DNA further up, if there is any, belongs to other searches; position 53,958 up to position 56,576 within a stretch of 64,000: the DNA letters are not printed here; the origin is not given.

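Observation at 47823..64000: T7-type (Autographiviridae-like) structural cassette sitting as a prophage next to a tRNA half-site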

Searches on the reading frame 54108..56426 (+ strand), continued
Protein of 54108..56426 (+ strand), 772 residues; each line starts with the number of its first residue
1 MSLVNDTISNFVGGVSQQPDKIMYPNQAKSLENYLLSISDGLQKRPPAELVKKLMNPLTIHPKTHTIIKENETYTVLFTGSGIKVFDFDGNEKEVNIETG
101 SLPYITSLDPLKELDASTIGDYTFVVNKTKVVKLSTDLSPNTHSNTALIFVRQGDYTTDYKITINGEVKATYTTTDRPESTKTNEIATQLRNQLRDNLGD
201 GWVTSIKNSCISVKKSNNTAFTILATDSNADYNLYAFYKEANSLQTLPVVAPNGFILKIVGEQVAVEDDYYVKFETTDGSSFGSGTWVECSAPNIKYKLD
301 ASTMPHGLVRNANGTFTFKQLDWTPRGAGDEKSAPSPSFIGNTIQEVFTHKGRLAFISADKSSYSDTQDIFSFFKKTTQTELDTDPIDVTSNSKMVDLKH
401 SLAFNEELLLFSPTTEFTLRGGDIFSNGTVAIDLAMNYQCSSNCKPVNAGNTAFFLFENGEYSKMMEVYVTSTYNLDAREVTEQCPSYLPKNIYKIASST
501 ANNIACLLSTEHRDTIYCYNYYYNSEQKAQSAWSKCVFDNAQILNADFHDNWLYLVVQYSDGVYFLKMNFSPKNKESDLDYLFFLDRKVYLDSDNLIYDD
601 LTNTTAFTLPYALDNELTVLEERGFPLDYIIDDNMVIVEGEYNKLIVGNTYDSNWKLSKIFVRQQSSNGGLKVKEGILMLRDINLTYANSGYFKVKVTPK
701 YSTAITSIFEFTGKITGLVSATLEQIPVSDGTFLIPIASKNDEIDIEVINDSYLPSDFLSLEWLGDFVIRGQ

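Call 63: find_homologous_proteins(query=L091:4177-5187:+, max_evalue=1e-40)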
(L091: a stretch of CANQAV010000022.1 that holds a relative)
Query L091:4177-5187:+ (336 aa): 1465 proteins with E <= 1e-40 among 7266 candidates; the best 120 are listed.
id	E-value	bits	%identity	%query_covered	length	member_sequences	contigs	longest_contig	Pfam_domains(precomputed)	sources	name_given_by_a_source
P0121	8.0e-202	687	93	100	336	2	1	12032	PF13495.13,PF13102.13,PF00589.28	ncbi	-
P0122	3.9e-156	537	73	100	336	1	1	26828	PF13102.13,PF00589.28,PF22823.3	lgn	-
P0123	1.9e-155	535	72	100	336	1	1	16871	PF13102.13,PF00589.28,PF22823.3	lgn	-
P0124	6.5e-137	474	64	100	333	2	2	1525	PF13102.13,PF00589.28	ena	-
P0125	2.6e-136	472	65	100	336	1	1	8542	PF13102.13,PF00589.28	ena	-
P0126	1.5e-135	470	65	100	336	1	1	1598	PF13102.13,PF00589.28,PF22823.3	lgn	-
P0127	4.7e-135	468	64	100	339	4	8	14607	PF13495.13,PF13102.13,PF00589.28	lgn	-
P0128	6.8e-135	468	63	100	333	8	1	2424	PF13102.13,PF00589.28,PF22823.3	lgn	-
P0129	1.4e-133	463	63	100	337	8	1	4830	PF13102.13,PF00589.28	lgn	-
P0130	2.7e-132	459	63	100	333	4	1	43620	PF13102.13,PF00589.28,PF22823.3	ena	-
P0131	2.8e-132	459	63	100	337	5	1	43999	PF13495.13,PF13102.13,PF00589.28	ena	-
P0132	4.8e-132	458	65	100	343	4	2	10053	PF13102.13,PF00589.28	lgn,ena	-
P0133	1.7e-131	457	63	100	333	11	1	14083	PF13102.13,PF00589.28,PF22823.3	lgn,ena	-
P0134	2.8e-131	456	62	100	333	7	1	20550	PF13102.13,PF00589.28,PF22823.3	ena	-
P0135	4.6e-130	452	63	100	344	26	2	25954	PF00589.28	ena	-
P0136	5.3e-129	448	62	100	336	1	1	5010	PF13102.13,PF00589.28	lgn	-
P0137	9.4e-129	448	61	100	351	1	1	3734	PF13495.13,PF13102.13,PF00589.28,PF24624.2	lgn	-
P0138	2.2e-127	443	61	100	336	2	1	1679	PF13102.13,PF00589.28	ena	-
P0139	8.6e-127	441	61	100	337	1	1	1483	PF13102.13,PF00589.28,PF22823.3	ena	-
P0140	1.7e-126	440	62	100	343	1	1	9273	PF13102.13,PF00589.28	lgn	-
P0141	2.2e-126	440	63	100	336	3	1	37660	PF13102.13,PF00589.28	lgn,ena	-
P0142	2.4e-126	440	59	100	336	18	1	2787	PF13102.13,PF00589.28,PF22823.3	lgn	-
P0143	3.2e-126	439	61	100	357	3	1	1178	PF13102.13,PF00589.28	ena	-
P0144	5.5e-126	438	60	100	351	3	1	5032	PF13495.13,PF13102.13,PF00589.28,PF02899.24,PF24624.2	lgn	-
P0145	6.6e-126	438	59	100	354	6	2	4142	PF13102.13,PF00589.28,PF22823.3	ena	-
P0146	1.5e-125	437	59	100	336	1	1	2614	PF13102.13,PF00589.28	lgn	-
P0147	3.6e-125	436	61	100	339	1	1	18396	PF13102.13,PF00589.28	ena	-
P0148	1.5e-124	434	60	100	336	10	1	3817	PF13102.13,PF00589.28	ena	-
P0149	4.2e-124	432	59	99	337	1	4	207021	PF13102.13,PF00589.28,PF22823.3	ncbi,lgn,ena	-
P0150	7.2e-124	431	60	100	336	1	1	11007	PF13102.13,PF00589.28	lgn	-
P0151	1.8e-123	430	59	100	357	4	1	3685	PF00589.28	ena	-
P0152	1.6e-122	427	60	100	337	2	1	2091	PF13102.13,PF00589.28,PF22823.3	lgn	-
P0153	6.7e-120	418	58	100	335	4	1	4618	PF13102.13,PF00589.28,PF22823.3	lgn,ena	-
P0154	1.2e-119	418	57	100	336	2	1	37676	PF13102.13,PF00589.28,PF22823.3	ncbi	-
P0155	1.4e-119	417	58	100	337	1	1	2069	PF13102.13,PF00589.28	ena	-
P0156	7.3e-119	415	57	100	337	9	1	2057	PF13102.13,PF00589.28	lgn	-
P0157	6.2e-118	412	57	100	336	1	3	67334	PF13495.13,PF13102.13,PF00589.28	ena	-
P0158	7.5e-118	412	56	100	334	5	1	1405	PF13102.13,PF00589.28,PF22823.3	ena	-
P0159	9.5e-118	411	58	100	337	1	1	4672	PF13102.13,PF00589.28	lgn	-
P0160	6.1e-117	409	58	100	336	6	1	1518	PF13102.13,PF00589.28,PF22823.3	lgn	-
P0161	6.2e-117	409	57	100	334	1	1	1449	PF13102.13,PF00589.28,PF22823.3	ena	-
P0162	2.2e-116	407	57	100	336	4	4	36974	PF13102.13,PF00589.28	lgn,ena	-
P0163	4.7e-116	406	58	100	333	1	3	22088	PF13102.13,PF00589.28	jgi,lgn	jgi:integrase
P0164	1.3e-115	404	56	100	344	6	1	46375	PF13495.13,PF00589.28,PF22823.3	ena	-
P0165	2.0e-115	404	57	100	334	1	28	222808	PF13102.13,PF00589.28,PF22823.3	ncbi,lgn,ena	-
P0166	2.1e-115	404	57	100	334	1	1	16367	PF13102.13,PF00589.28,PF22823.3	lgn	-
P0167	2.7e-115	403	57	100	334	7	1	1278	PF13102.13,PF00589.28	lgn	-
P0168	3.2e-115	403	56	100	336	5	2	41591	PF13102.13,PF00589.28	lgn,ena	-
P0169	4.2e-115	403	57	100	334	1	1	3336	PF13102.13,PF00589.28,PF22823.3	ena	-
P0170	5.3e-115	402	57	100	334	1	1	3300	PF13102.13,PF00589.28,PF22823.3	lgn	-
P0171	8.4e-115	402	57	100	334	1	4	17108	PF13102.13,PF00589.28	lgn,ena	-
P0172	9.7e-115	401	57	100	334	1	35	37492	PF13102.13,PF00589.28,PF22823.3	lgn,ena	-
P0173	1.2e-114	401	56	100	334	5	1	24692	PF13102.13,PF00589.28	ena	-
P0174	3.3e-114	400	56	100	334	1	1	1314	PF13495.13,PF13102.13,PF00589.28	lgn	-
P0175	5.0e-114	399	55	100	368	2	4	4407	PF13102.13,PF00589.28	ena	-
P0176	5.7e-114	399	56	100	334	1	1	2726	PF13102.13,PF00589.28,PF22823.3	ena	-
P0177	9.5e-114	398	57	100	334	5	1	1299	PF13495.13,PF13102.13,PF00589.28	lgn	-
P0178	1.0e-113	398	54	100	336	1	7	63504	PF13102.13,PF00589.28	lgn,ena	-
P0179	4.2e-113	396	57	100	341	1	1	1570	PF13102.13,PF00589.28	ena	-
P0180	7.0e-113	395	55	100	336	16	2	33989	PF00589.28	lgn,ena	-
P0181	3.0e-112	393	55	100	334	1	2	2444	PF13102.13,PF00589.28,PF22823.3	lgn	-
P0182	3.5e-112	393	57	100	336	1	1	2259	PF13102.13,PF00589.28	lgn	-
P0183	3.9e-112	393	55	100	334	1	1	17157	PF13102.13,PF00589.28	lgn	-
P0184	1.2e-111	391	57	100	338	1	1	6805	PF00589.28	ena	-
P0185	1.5e-111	391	55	99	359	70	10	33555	PF13495.13,PF13102.13,PF00589.28,PF22823.3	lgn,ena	-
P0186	1.4e-110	388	57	100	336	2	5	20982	PF13102.13,PF00589.28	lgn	-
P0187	1.5e-110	388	55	100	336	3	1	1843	PF13495.13,PF13102.13,PF00589.28,PF22823.3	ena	-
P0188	2.6e-110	387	57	100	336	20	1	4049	PF13102.13,PF00589.28,PF22823.3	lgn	-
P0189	2.6e-110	387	55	99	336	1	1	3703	PF13102.13,PF00589.28,PF22823.3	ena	-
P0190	5.3e-110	386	54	100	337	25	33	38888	PF13495.13,PF13102.13,PF00589.28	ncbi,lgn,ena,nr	ncbi:MAG: tyrosine-type recombinase/integrase [Erysipelotrichaceae bacterium]|nr:tyrosine-type recom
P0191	7.6e-110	385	55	99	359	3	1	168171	PF13495.13,PF13102.13,PF00589.28,PF24624.2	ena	-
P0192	8.5e-110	385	54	100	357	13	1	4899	PF13102.13,PF00589.28,PF24624.2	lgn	-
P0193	1.2e-109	385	56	100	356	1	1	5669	PF13495.13,PF13102.13,PF00589.28,PF24624.2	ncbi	-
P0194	1.4e-109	385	54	100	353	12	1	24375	PF13495.13,PF13102.13,PF00589.28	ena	-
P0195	3.3e-109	383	55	100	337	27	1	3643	PF13102.13,PF00589.28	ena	-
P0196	3.7e-109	383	53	100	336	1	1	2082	PF13102.13,PF00589.28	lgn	-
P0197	3.7e-109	383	52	100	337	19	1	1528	PF13102.13,PF00589.28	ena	-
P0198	4.8e-109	383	53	100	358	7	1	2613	PF13495.13,PF13102.13,PF00589.28,PF24624.2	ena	-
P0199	5.9e-109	383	53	100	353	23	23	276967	PF13102.13,PF00589.28,PF24624.2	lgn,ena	-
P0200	7.1e-109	382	56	100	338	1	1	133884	PF13102.13,PF00589.28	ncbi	-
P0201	7.1e-109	382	54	99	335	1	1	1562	PF13102.13,PF00589.28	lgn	-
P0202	1.0e-108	382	54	100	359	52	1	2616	PF13495.13,PF13102.13,PF00589.28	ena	-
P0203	1.7e-108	381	56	100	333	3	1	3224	PF13102.13,PF00589.28,PF24624.2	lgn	-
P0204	3.4e-108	380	54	100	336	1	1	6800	PF13102.13,PF00589.28,PF22823.3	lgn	-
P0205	3.7e-108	380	55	100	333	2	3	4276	PF13102.13,PF00589.28,PF24624.2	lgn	-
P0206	4.7e-108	380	52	100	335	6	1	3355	PF13102.13,PF00589.28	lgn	-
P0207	4.8e-108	380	54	100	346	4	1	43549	PF00589.28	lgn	-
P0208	7.6e-108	379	53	99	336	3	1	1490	PF13102.13,PF00589.28,PF24624.2,PF22823.3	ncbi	-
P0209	1.2e-107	378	55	100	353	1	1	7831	PF13102.13,PF00589.28,PF22823.3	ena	-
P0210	1.6e-107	378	54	100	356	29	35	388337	PF13102.13,PF00589.28,PF24624.2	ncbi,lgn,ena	-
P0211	1.9e-107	378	53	100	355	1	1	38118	PF13495.13,PF13102.13,PF00589.28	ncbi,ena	-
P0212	2.4e-107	377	53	100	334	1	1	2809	PF00589.28,PF24624.2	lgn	-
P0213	2.4e-107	377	52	100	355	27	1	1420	PF13102.13,PF00589.28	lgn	-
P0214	2.4e-107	377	53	100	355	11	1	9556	PF13495.13,PF13102.13,PF00589.28,PF24624.2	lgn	-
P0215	5.9e-107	376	53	100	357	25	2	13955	PF13495.13,PF13102.13,PF00589.28,PF24624.2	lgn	-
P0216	1.1e-106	375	53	100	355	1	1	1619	PF13495.13,PF13102.13,PF00589.28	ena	-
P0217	1.3e-106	375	54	100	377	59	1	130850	PF13102.13,PF00589.28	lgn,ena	-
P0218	1.4e-106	375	53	100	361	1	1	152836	PF13102.13,PF00589.28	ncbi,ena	-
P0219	1.9e-106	374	55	100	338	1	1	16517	PF00589.28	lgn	-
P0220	2.0e-106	374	53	98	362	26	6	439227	PF13102.13,PF00589.28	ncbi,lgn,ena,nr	ncbi:MAG: site-specific integrase [Candidatus Gastranaerophilales bacterium]|nr:site-specific integr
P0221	2.1e-106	374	55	100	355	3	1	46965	PF13102.13,PF00589.28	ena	-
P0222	2.1e-106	374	53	100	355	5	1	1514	PF13102.13,PF00589.28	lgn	-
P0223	2.4e-106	374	51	100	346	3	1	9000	PF13102.13,PF00589.28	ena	-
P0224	3.6e-106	373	53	100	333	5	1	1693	PF13102.13,PF00589.28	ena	-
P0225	4.0e-106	373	54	100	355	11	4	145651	PF13102.13,PF00589.28,PF24624.2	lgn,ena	-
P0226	4.8e-106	373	51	100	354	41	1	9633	PF13102.13,PF00589.28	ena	-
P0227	8.4e-106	372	54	95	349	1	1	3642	PF13495.13,PF13102.13,PF00589.28,PF22823.3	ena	-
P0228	1.4e-105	371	53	100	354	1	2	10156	PF13102.13,PF00589.28,PF24624.2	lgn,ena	-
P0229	1.9e-105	371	52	100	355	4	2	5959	PF13102.13,PF00589.28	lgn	-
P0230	2.3e-105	371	55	99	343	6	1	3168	PF13102.13,PF00589.28,PF24624.2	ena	-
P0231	5.9e-105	369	52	100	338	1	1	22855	PF00589.28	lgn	-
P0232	6.8e-105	369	52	100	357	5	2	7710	PF13102.13,PF00589.28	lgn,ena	-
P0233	7.0e-105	369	50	100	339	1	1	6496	PF00589.28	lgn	-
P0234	7.3e-105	369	53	100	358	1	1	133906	PF13495.13,PF13102.13,PF00589.28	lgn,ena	-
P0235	9.3e-105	369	54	100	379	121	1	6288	PF13102.13,PF00589.28,PF24624.2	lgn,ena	-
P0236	1.5e-104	368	52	100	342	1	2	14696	PF13102.13,PF00589.28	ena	-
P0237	1.8e-104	368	52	100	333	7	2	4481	PF13495.13,PF13102.13,PF00589.28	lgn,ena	-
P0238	1.9e-104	368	52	100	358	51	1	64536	PF13102.13,PF00589.28,PF24624.2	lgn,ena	-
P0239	2.6e-104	367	52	100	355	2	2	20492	PF13495.13,PF13102.13,PF00589.28,PF24624.2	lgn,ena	-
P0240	4.3e-104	367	53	100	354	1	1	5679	PF13102.13,PF00589.28,PF24624.2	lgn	-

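Call 64: find_encoding_contigs(protein=P0149, flank=10000, max_places=3)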
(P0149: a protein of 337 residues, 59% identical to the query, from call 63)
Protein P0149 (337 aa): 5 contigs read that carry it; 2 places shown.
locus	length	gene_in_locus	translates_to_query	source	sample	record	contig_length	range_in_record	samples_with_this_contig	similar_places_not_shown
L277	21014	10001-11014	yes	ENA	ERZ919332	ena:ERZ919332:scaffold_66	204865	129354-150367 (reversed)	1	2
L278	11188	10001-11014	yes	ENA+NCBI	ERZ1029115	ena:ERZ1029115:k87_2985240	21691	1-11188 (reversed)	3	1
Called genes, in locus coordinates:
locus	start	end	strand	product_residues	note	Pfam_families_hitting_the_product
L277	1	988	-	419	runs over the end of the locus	PF00109:ketoacyl-synt, PF00108:Thiolase_N (weak), PF02801:Ketoacyl-synt_C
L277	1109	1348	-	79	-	PF00550:PP-binding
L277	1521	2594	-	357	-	PF07238:PilZ (faint)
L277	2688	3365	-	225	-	-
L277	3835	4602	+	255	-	-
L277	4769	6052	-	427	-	-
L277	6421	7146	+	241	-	PF12686:DUF3800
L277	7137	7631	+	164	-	-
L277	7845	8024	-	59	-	-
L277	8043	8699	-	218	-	PF00589:Phage_integrase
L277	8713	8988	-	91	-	-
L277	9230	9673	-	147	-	PF01381:HTH_3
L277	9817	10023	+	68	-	PF12728:HTH_17 (weak)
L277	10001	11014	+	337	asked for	PF13102:Phage_int_SAM_5, PF00589:Phage_integrase, PF22823:MrpR_C_cat (weak)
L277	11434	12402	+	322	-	PF13641:Glyco_tranf_2_3, PF00535:Glycos_transf_2, PF10111:Glyco_tranf_2_2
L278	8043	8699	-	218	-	PF00589:Phage_integrase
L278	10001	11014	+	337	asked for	PF13102:Phage_int_SAM_5, PF00589:Phage_integrase, PF22823:MrpR_C_cat (weak)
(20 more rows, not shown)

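Call 65: find_encoding_contigs(protein=P0165, flank=10000, max_places=3)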
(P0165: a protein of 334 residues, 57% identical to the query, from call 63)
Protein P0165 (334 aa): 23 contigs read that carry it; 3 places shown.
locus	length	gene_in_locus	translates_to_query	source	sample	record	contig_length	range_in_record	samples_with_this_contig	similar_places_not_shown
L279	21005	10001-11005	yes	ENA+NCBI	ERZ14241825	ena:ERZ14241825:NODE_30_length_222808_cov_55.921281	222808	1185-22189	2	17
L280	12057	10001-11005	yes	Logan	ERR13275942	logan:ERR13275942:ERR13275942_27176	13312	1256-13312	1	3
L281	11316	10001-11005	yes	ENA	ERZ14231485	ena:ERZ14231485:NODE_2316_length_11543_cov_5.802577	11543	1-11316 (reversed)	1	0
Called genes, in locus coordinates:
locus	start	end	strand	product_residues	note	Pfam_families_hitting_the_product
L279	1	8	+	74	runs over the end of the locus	-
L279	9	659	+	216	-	PF10991:Enc34_ssDNA-bd (weak), PF21265:SBB_T7 (faint)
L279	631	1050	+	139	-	PF05367:Phage_endo_I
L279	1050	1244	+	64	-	-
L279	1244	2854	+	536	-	PF21268:Helic-prim_T7_N, PF13155:Toprim_2, PF13662:Toprim_4 (weak), PF03796:DnaB_C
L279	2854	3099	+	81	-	-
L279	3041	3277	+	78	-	-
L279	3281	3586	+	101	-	-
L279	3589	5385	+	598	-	PF13482:RNase_H_2 (weak), PF00476:DNA_pol_A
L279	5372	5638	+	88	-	-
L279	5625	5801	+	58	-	-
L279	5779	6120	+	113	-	PF02945:Endonuclease_7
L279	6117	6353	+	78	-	-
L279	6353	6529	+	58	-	-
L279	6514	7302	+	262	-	PF02739:5_3_exonuc_N, PF01367:5_3_exonuc (weak)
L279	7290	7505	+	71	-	-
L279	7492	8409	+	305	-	PF09414:RNA_ligase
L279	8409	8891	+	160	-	PF03767:Acid_phosphat_B (weak), PF25109:HAD_PNKP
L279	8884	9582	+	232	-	PF18909:dGTP_diPhyd_N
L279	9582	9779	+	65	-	-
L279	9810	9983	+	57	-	PF12728:HTH_17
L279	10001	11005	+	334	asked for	PF13102:Phage_int_SAM_5 (weak), PF00589:Phage_integrase, PF22823:MrpR_C_cat (weak)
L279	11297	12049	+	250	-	-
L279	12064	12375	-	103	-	-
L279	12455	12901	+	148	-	PF09719:C_GCAxxG_C_C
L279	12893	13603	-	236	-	PF02683:DsbD_TM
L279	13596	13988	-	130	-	PF00085:Thioredoxin, PF13098:Thioredoxin_2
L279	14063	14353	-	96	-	PF01022:HTH_5, PF12840:HTH_20 (weak)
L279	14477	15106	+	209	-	PF01545:Cation_efflux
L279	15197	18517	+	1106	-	PF02415:Chlam_PMP (faint)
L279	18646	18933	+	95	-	PF00166:Cpn10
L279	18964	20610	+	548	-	PF00118:Cpn60_TCP1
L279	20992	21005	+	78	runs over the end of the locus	-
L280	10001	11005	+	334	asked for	PF13102:Phage_int_SAM_5 (weak), PF00589:Phage_integrase, PF22823:MrpR_C_cat (weak)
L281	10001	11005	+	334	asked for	PF13102:Phage_int_SAM_5 (weak), PF00589:Phage_integrase, PF22823:MrpR_C_cat (weak)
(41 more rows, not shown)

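Call 90: find_related_loci(query=L082:20384-22144:+, collection=viral_contigs, flank=6000)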
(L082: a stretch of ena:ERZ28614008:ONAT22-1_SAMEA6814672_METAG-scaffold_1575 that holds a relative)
Query L082:20384-22144:+ (586 aa) in viral_contigs; peptide patterns used: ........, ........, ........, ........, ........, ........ (x = any residue, [..] = any of these).
9 stretches matched a pattern; 7 encode a relative of the query (tblastn E <= 1e-3); 7 distinct loci.
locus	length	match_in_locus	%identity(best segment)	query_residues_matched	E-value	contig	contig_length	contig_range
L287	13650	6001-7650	46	3-585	1e-147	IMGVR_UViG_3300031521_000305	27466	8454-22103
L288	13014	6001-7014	56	248-580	3e-118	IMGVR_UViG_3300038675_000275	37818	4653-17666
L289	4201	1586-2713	47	182-581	3e-111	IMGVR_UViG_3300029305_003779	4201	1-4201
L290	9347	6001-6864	42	311-585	9e-57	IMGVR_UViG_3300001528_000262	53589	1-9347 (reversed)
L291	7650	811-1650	41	305-580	4e-56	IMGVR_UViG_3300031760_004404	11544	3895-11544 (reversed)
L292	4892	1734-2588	41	310-582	4e-55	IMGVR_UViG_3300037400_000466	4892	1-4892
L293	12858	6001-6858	41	310-580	1e-53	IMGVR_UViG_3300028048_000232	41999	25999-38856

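Call 94: search_protein_families(library=pfam, proteins=[L287:6004-7635:+, L287:8133-8405:+, L287:8398-8787:+, L287:8787-9065:+, L287:9286-9771:+, L287:10031-11734:+], max_evalue=0.01)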
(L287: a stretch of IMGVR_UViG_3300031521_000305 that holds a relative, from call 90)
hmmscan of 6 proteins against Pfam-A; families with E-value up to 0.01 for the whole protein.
L287:6004-7635:+ (543 aa): 2 families
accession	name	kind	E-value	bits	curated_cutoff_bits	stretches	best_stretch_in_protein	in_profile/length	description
PF21916.1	mtd_2nd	-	3.7e-16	59.9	24.6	1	225-330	7-105/115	Mtd second domain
PF03906.20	Phage_T7_tail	-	2.4e-13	50.5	25.2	1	15-113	18-119/157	Phage T7 tail fibre protein, N-terminal domain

L287:8133-8405:+ (90 aa): 0 families

L287:8398-8787:+ (129 aa): 0 families

L287:8787-9065:+ (92 aa): 0 families

L287:9286-9771:+ (161 aa): 2 families
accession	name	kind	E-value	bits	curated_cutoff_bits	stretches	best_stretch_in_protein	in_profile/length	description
PF08291.16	Peptidase_M15_3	-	3.5e-13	50.1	23.2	1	18-140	2-108/108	Peptidase M15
PF05951.18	Peptidase_M15_2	-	0.001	19.3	27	1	63-116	71-119/153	Bacterial protein of unknown function (DUF882)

L287:10031-11734:+ (567 aa): 1 family
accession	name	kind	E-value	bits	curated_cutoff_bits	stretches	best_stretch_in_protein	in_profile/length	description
PF22530.2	Terminase-T7_RNaseH-like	-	1.1e-39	135.4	27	1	359-466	1-108/108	Terminase Bacteriophage T7, Ribonuclease H-like domain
